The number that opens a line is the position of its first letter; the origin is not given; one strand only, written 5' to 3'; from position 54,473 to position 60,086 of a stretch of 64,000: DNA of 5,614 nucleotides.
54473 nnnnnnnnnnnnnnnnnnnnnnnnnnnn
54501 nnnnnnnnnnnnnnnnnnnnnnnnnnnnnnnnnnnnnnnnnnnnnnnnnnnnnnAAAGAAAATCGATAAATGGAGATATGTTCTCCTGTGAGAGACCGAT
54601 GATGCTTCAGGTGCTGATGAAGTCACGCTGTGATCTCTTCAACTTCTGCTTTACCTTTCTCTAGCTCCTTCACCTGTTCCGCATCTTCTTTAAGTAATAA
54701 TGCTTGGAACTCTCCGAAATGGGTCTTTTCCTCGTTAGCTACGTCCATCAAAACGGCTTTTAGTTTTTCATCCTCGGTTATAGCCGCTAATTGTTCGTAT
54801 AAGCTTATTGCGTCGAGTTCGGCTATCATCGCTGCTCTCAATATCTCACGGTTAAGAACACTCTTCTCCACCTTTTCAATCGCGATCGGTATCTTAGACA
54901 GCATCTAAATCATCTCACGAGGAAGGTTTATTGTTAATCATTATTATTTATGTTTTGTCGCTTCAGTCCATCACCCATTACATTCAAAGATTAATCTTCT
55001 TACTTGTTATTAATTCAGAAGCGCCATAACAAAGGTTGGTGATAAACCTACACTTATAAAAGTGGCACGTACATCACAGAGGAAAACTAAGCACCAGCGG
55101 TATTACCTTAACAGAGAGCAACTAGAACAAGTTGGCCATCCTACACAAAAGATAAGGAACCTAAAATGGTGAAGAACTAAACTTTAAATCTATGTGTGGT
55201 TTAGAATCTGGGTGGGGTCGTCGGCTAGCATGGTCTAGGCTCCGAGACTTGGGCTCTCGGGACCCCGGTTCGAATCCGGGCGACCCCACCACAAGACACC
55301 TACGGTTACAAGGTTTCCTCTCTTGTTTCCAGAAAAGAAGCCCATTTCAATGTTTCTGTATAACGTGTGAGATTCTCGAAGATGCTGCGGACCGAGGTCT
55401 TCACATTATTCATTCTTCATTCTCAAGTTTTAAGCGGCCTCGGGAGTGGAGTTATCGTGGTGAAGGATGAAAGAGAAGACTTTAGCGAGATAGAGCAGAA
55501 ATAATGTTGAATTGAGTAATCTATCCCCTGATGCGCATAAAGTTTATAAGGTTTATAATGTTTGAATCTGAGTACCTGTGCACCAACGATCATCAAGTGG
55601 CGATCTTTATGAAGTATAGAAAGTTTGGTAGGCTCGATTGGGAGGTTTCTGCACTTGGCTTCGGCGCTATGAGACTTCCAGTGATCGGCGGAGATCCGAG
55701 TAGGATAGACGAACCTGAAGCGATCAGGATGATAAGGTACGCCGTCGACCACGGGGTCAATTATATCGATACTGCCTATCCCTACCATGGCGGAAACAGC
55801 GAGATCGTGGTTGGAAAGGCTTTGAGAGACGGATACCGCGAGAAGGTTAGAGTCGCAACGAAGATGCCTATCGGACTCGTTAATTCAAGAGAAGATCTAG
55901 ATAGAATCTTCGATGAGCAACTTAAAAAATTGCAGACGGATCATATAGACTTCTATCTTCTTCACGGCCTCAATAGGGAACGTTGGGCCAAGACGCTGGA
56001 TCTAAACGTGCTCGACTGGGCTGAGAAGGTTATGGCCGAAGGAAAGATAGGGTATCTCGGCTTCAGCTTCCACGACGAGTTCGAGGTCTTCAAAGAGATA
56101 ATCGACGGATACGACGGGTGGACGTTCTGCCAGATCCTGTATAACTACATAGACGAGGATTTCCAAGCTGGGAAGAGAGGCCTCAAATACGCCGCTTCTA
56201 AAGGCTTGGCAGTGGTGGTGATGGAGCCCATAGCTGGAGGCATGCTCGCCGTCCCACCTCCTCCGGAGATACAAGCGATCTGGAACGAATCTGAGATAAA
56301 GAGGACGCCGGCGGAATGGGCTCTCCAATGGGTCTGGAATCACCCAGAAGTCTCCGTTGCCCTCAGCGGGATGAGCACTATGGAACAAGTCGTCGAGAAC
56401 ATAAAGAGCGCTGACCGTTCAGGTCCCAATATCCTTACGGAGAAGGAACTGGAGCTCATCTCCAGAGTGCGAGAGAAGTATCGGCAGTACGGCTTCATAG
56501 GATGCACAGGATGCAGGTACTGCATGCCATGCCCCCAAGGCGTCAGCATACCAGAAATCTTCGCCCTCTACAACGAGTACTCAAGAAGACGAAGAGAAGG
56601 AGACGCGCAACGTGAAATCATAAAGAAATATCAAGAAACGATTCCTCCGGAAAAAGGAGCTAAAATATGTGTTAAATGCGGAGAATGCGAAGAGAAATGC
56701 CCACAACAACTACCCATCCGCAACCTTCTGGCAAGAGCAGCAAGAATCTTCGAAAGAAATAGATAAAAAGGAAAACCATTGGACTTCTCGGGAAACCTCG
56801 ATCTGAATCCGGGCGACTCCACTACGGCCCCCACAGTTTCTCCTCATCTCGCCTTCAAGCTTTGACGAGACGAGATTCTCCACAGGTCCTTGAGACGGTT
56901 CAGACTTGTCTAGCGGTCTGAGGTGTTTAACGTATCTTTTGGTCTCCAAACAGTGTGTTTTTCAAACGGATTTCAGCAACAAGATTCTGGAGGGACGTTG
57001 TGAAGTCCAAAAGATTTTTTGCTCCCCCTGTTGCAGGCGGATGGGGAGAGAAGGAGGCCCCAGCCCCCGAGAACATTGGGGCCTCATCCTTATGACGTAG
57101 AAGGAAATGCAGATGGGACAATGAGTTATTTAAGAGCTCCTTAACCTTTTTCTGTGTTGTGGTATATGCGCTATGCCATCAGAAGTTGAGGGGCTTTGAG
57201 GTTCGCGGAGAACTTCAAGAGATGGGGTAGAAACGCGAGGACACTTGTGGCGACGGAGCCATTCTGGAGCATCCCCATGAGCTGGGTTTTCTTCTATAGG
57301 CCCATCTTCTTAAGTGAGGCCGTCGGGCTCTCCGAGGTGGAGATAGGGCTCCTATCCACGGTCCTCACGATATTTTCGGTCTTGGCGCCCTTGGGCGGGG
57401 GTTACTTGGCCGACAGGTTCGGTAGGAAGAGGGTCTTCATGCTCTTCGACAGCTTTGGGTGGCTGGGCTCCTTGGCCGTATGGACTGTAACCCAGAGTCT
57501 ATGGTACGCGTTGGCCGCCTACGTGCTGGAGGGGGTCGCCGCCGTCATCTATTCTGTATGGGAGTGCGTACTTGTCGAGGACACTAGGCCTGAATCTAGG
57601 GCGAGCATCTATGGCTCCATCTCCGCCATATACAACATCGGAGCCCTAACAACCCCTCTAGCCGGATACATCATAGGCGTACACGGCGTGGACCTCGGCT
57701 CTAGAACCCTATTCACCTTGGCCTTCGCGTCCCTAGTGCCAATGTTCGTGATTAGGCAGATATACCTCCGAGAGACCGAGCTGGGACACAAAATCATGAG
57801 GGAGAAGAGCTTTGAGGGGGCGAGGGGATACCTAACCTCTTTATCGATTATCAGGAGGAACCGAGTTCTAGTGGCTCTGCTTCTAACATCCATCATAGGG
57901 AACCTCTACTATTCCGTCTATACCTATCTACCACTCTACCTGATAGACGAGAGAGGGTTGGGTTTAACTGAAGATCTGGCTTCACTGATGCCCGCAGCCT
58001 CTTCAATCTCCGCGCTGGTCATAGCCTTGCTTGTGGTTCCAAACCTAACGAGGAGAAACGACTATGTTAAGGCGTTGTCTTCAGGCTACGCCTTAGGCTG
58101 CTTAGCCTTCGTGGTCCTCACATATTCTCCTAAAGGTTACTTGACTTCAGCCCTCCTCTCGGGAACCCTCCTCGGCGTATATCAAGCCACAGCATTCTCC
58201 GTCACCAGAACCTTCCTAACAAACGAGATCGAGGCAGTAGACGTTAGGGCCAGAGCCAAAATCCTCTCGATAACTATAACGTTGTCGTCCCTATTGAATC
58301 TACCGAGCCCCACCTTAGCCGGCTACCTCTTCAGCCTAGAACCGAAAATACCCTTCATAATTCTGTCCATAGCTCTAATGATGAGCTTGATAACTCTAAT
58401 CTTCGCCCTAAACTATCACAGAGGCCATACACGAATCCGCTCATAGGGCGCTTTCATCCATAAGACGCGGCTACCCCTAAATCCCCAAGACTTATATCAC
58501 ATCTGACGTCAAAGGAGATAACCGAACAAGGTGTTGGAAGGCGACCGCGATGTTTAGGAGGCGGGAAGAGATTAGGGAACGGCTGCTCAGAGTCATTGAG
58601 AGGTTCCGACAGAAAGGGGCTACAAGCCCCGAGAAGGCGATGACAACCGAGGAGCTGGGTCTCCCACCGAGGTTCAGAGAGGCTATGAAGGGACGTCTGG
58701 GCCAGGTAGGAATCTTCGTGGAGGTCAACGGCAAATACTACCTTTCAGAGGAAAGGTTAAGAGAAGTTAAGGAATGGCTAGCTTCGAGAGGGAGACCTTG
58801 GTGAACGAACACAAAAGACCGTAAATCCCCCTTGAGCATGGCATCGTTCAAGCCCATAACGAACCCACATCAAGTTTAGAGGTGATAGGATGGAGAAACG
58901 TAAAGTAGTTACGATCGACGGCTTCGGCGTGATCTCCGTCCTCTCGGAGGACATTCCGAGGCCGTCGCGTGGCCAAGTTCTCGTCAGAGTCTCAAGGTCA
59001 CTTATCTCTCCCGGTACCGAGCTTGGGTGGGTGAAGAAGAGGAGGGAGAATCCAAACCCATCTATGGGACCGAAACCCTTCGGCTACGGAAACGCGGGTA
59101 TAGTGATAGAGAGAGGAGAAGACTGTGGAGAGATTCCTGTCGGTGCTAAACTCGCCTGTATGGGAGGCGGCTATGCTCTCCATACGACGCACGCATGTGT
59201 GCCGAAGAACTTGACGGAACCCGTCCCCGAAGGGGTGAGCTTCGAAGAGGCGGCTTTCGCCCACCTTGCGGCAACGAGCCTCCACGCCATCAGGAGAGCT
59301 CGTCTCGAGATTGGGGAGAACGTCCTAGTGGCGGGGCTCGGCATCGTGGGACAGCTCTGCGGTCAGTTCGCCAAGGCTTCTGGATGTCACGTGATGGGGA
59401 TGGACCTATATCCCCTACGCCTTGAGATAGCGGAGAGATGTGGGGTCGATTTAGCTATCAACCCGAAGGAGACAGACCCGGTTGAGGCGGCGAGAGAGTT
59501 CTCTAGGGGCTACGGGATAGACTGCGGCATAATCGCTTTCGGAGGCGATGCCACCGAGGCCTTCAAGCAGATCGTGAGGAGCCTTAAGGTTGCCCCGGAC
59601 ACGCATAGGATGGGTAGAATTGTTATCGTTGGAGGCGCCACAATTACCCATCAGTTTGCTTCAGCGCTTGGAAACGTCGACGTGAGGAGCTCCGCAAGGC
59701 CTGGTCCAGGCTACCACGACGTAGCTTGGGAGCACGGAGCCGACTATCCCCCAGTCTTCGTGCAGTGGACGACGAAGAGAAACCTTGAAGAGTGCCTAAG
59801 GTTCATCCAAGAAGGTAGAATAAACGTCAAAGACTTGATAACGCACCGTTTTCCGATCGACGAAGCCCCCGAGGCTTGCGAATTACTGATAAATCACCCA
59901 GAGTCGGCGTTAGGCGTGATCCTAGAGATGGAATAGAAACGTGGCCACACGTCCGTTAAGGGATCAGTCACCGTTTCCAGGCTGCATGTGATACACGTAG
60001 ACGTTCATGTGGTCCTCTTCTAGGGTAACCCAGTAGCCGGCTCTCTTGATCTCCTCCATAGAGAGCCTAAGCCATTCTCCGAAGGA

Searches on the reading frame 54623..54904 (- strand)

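Call 3: search_protein_families(library=pfam, proteins=[window:54623-54904:-], max_evalue=1)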
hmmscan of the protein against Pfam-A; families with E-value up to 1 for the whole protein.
window:54623-54904:- (93 aa): 5 families
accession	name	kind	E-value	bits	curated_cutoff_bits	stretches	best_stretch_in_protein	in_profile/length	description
PF22277.2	EncFtn-like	-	3.7e-07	30.3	27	1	9-63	6-60/85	EncFtn-like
PF02915.23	Rubrerythrin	-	1.1e-05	26.3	22.8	1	20-87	1-71/137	Rubrerythrin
PF03232.19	COQ7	-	7.8e-05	22.8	23.5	1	19-74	4-60/169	Ubiquinone biosynthesis protein COQ7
PF09537.16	DUF2383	-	0.0014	19.2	30.8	1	28-77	12-61/111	Domain of unknown function (DUF2383)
PF06293.20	Kdo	-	0.03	14.2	21.3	1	9-87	41-111/207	Lipopolysaccharide kinase (Kdo/WaaP) family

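Call 83: search_protein_families(library=phrogs, max_evalue=0.01, proteins=[window:54623-54904:-])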
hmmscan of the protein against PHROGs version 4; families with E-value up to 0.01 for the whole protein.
window:54623-54904:- (93 aa): 0 families

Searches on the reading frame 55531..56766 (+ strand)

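Call 3: search_protein_families(library=pfam, proteins=[window:55531-56766:+], max_evalue=1)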
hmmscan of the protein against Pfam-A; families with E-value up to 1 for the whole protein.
window:55531-56766:+ (411 aa): 12 families
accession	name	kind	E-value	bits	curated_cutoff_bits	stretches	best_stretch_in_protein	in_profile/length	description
PF00248.27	Aldo_ket_red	-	3e-44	151.7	24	1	42-295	2-275/291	Aldo/keto reductase family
PF13187.11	Fer4_9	-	1.4e-08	35.1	27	1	325-393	2-50/52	4Fe-4S dicluster domain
PF13534.11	Fer4_17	-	1.9e-07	32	22.2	1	325-394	2-60/61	4Fe-4S dicluster domain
PF13183.11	Fer4_8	-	4e-07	30.9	27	1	325-393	5-67/68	4Fe-4S dicluster domain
PF13746.11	Fer4_18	-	2.9e-05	24.6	27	2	349-400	28-81/114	4Fe-4S dicluster domain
PF13237.11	Fer4_10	-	5.1e-05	23.6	25.5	2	324-391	8-53/53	4Fe-4S dicluster domain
PF17179.9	Fer4_22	-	0.00012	23.3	27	1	352-393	53-94/95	4Fe-4S dicluster domain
PF14697.11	Fer4_21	-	0.029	14.9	35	0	379-392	7-20/59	4Fe-4S dicluster domain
PF12838.12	Fer4_7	-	0.09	13.7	27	1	325-392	2-50/52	4Fe-4S dicluster domain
PF00037.32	Fer4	-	0.097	13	21.1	1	380-392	8-20/24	4Fe-4S binding domain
PF08745.17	PIN_5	-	0.11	12.4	27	0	96-126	135-162/205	PINc domain ribonuclease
PF13484.11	Fer4_16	-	0.68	11.2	30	0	325-392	2-65/66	4Fe-4S double cluster binding domain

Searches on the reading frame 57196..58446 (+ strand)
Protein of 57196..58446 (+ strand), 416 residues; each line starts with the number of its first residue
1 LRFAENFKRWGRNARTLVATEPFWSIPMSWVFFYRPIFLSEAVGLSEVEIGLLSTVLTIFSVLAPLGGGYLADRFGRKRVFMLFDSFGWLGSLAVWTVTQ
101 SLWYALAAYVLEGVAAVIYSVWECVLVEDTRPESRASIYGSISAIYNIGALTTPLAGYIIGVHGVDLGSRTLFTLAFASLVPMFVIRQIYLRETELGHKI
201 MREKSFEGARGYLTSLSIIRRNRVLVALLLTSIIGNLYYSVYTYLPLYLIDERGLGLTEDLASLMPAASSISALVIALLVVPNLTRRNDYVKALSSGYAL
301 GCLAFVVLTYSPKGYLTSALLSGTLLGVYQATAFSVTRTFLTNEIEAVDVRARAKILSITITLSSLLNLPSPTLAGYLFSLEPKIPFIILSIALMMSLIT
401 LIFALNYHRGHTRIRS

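Call 67: search_protein_families(library=pfam, max_evalue=0.00001, proteins=[window:57196-58446:+])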
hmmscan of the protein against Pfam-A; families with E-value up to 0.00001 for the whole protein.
window:57196-58446:+ (416 aa): 2 families
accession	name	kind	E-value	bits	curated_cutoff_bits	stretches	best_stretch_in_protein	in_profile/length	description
PF07690.21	MFS_1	-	2.4e-30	106.1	33.4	1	31-338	15-320/347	Major Facilitator Superfamily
PF12832.13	MFS_1_like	-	1.7e-16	60.7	25.2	1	34-347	21-336/373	MFS_1 like family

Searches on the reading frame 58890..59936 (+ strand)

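Call 68: search_protein_families(library=pfam, max_evalue=0.00001, proteins=[window:58890-59936:+])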
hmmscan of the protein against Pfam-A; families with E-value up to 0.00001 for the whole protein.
window:58890-59936:+ (348 aa): 1 family
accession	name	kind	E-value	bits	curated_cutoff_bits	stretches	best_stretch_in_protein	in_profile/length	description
PF00107.32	ADH_zinc_N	-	4.3e-14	53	31.8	1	153-270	2-114/129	Zinc-binding dehydrogenase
